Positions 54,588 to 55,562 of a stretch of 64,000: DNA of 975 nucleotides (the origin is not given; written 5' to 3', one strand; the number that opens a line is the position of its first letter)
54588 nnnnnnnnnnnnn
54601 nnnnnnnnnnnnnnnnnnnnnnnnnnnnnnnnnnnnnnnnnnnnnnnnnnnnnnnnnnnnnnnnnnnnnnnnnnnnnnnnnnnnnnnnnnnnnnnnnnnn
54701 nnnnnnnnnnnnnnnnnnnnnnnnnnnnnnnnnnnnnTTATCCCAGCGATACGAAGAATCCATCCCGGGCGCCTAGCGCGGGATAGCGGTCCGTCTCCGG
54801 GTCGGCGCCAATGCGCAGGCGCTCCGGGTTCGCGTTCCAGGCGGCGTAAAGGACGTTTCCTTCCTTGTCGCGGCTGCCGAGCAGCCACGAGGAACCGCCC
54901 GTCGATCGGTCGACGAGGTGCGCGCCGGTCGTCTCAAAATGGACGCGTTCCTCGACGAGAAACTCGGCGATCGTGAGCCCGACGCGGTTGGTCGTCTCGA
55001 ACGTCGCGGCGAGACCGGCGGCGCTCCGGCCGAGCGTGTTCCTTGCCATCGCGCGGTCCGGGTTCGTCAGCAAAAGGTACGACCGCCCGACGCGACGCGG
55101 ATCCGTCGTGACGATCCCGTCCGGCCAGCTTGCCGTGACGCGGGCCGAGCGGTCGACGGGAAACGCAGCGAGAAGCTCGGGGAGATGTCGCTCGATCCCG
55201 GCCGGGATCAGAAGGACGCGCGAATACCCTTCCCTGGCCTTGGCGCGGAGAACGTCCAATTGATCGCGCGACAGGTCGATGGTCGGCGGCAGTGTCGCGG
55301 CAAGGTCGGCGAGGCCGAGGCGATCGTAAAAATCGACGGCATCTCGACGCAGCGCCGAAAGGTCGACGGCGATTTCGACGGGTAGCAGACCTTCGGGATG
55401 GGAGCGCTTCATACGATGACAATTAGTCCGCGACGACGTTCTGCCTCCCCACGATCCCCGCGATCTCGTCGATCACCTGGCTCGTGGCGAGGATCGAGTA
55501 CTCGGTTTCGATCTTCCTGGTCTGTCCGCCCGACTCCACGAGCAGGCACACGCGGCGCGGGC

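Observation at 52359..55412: Four co-oriented unknown genes beside dnaE centred on an atypical kinase-like protein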

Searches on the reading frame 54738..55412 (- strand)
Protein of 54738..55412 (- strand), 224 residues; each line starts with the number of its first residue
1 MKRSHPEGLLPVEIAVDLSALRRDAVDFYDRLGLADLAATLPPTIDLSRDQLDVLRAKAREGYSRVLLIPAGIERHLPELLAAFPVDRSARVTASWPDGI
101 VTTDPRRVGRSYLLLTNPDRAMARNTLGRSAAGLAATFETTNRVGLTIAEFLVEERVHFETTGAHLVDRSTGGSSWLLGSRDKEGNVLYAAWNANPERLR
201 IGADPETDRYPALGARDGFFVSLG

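Call 3: search_protein_families(library=pfam, proteins=[window:54738-55412:-], max_evalue=1)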
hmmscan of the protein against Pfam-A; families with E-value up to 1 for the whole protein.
window:54738-55412:- (224 aa): 0 families

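Call 5: search_protein_families(library=ncbifam, proteins=[window:54738-55412:-], max_evalue=1)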
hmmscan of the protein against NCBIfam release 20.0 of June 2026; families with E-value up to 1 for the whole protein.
window:54738-55412:- (224 aa): 0 families

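Call 6: search_protein_families(library=padloc, proteins=[window:54738-55412:-], max_evalue=1)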
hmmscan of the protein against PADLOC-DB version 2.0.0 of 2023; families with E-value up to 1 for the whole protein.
window:54738-55412:- (224 aa): 0 families

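Call 19: search_protein_families(library=phrogs, proteins=[window:54738-55412:-], max_evalue=1)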
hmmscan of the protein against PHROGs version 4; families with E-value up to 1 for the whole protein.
window:54738-55412:- (224 aa): 0 families

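Call 50: find_homologous_proteins(query=window:54738-55412:-, max_evalue=0.001)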
Query window:54738-55412:- (224 aa): 2 proteins with E <= 0.001 among 8000 candidates.
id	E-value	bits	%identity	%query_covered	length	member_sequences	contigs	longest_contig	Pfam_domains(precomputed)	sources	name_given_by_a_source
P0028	7.0e-142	489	100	100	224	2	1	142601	-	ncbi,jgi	ncbi:MAG: hypothetical protein WCO25_02500 [Candidatus Uhrbacteria bacterium]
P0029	4.0e-39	153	41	90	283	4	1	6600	-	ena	-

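Call 51: find_encoding_contigs(protein=P0029, flank=10000, max_places=3)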
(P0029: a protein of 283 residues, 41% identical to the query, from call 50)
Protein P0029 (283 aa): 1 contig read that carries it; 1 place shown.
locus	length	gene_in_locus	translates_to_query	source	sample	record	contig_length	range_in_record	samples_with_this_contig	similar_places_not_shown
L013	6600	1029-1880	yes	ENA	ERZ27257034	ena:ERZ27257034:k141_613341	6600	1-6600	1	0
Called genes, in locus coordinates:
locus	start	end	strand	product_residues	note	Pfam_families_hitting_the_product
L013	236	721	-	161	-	-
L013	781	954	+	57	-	-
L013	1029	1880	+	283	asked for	-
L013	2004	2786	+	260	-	-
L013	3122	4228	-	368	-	PF00578:AhpC-TSA, PF17991:Thioredoxin_10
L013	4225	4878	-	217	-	PF02683:DsbD_TM (faint)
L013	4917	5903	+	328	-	PF10648:Gmad2, PF10646:Germane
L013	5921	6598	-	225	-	?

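Call 72: search_protein_families(library=pfam, proteins=[P0029], max_evalue=0.1)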
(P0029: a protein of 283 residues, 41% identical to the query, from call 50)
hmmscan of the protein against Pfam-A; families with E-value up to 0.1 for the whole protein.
P0029 (283 aa): 0 families

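Call 81: search_dna_similar(query=window:54738-55412:-, collection=phages, mode=protein, max_evalue=0.01, max_rows=10)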
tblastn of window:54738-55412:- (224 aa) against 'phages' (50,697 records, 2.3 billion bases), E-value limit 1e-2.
No match.

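Call 82: search_dna_similar(query=window:54738-55412:-, collection=plasmids, mode=protein, max_evalue=0.01, max_rows=10)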
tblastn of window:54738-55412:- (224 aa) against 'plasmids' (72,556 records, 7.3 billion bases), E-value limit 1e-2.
No match.
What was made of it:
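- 54738..55412 (-): 224-aa accessory gene of unknown function. Not part of the module. No family, phage or plasmid hit (calls 3, 5, 6, 19, 81, 82).
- Tried and rejected: No hit in phages or plasmids (calls 81, 82).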
